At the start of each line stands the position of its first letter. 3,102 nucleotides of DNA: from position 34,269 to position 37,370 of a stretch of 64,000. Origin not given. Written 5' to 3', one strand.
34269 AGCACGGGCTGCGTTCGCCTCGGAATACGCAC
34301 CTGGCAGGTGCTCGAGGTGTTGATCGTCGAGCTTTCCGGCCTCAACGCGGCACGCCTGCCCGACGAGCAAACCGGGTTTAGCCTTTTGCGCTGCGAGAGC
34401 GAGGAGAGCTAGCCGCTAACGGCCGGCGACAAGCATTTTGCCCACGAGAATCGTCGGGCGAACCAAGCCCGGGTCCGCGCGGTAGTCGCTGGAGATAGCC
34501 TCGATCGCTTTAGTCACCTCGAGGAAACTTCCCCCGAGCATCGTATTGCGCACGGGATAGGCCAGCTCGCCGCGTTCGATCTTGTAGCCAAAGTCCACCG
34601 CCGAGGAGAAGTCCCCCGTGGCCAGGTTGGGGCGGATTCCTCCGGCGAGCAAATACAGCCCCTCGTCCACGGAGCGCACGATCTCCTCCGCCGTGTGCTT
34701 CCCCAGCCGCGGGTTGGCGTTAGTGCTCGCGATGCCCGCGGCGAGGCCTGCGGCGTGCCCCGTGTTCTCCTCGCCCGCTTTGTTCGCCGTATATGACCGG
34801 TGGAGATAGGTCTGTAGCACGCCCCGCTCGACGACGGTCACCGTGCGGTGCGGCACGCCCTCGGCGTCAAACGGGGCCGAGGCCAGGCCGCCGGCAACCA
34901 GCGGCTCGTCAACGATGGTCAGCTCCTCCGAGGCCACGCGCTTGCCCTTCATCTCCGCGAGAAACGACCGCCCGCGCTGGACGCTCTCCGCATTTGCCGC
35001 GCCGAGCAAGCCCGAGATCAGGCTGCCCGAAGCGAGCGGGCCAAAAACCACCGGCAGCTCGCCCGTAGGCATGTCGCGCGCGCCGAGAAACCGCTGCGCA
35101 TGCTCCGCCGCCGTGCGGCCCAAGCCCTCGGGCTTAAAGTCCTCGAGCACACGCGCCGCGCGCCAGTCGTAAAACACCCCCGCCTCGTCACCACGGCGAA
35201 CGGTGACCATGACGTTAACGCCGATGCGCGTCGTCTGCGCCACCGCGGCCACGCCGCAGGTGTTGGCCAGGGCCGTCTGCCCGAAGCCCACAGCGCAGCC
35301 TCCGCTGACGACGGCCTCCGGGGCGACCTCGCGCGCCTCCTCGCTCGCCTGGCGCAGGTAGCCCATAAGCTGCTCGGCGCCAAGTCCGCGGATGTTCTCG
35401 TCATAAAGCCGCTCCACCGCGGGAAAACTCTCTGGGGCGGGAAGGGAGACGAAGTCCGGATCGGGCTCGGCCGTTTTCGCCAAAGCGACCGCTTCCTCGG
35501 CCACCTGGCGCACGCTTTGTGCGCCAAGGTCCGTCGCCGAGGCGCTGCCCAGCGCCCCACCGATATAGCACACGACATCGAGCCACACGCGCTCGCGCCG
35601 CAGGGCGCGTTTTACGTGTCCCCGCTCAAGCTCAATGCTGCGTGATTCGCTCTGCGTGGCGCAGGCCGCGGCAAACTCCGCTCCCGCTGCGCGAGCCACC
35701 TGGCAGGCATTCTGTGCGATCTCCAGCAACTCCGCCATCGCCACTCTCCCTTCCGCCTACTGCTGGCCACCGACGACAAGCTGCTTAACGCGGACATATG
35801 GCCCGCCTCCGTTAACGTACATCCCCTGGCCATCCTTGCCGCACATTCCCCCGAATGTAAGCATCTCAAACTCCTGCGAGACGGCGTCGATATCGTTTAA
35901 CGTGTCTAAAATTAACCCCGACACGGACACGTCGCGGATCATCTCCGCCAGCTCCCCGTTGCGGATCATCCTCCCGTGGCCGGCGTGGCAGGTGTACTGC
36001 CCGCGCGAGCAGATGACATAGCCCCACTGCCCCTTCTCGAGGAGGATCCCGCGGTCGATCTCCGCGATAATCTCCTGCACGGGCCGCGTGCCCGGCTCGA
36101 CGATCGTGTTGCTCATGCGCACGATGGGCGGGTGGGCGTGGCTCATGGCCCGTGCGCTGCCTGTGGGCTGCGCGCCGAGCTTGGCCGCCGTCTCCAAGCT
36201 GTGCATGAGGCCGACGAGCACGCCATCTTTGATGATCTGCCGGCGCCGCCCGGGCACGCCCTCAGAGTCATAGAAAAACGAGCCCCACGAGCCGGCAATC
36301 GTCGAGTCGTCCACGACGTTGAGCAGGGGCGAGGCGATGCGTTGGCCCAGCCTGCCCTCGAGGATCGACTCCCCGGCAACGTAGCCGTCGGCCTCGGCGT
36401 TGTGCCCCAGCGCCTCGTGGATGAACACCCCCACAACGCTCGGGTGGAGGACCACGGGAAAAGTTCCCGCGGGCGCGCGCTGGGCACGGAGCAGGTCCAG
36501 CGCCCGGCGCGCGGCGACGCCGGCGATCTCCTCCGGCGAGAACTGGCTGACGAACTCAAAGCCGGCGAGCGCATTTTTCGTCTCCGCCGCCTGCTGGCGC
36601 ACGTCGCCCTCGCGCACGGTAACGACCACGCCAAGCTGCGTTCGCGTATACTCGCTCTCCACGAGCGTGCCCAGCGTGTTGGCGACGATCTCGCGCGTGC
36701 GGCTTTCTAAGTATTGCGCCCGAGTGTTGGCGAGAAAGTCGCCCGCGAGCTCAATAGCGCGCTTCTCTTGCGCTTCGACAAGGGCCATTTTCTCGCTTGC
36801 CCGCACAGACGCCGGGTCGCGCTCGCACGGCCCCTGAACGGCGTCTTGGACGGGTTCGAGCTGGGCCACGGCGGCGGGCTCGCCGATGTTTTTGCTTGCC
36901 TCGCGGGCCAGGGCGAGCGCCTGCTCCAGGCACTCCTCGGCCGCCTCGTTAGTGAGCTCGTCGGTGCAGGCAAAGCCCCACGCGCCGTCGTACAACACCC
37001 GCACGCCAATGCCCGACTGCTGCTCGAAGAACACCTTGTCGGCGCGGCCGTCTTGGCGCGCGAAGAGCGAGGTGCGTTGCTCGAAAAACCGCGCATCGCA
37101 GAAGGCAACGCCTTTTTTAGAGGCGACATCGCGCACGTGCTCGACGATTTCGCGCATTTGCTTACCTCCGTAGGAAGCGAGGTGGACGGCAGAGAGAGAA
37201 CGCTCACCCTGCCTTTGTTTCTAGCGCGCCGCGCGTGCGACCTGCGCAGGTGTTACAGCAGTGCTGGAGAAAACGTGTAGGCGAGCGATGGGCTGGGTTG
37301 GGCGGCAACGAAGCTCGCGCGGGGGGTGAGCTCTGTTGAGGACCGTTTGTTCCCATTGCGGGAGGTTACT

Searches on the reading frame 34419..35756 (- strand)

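Call 58: search_protein_families(library=pfam, proteins=[window:34419-35756:-], max_evalue=0.00001)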
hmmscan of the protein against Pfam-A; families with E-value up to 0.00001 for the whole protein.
window:34419-35756:- (446 aa): 2 families
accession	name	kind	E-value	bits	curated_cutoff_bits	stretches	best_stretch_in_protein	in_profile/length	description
PF19289.4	PmbA_TldD_3rd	-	9e-60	202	22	1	231-445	1-220/220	PmbA/TldA metallopeptidase C-terminal domain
PF19290.4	PmbA_TldD_2nd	-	8.1e-10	39.6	20.9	1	123-222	4-107/109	PmbA/TldA metallopeptidase central domain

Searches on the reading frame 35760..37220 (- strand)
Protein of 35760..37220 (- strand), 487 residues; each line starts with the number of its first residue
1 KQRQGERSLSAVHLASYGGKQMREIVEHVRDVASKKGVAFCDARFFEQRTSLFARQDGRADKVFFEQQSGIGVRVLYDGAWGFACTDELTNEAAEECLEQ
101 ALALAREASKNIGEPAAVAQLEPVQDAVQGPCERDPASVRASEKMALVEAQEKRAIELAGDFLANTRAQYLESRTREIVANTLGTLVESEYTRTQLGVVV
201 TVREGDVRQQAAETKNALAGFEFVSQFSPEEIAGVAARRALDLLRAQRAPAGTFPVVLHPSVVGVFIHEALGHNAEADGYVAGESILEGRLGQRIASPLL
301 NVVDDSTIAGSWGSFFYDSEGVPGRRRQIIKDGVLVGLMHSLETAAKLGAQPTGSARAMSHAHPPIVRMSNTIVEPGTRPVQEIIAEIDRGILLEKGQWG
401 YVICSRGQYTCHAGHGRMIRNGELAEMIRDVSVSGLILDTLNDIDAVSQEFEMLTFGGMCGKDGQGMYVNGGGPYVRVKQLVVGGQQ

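Call 58: search_protein_families(library=pfam, proteins=[window:35760-37220:-], max_evalue=0.00001)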
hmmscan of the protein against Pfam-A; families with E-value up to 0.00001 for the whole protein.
window:35760-37220:- (487 aa): 3 families
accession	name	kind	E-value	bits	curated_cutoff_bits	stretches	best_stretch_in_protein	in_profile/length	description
PF19289.4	PmbA_TldD_3rd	-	8.4e-64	215.2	22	1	252-485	2-220/220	PmbA/TldA metallopeptidase C-terminal domain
PF01523.21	PmbA_TldD_1st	-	3.1e-12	46.9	20.9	1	41-105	1-65/65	PmbA/TldA metallopeptidase domain 1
PF19290.4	PmbA_TldD_2nd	-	4.7e-10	40.3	20.9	1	135-244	2-109/109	PmbA/TldA metallopeptidase central domain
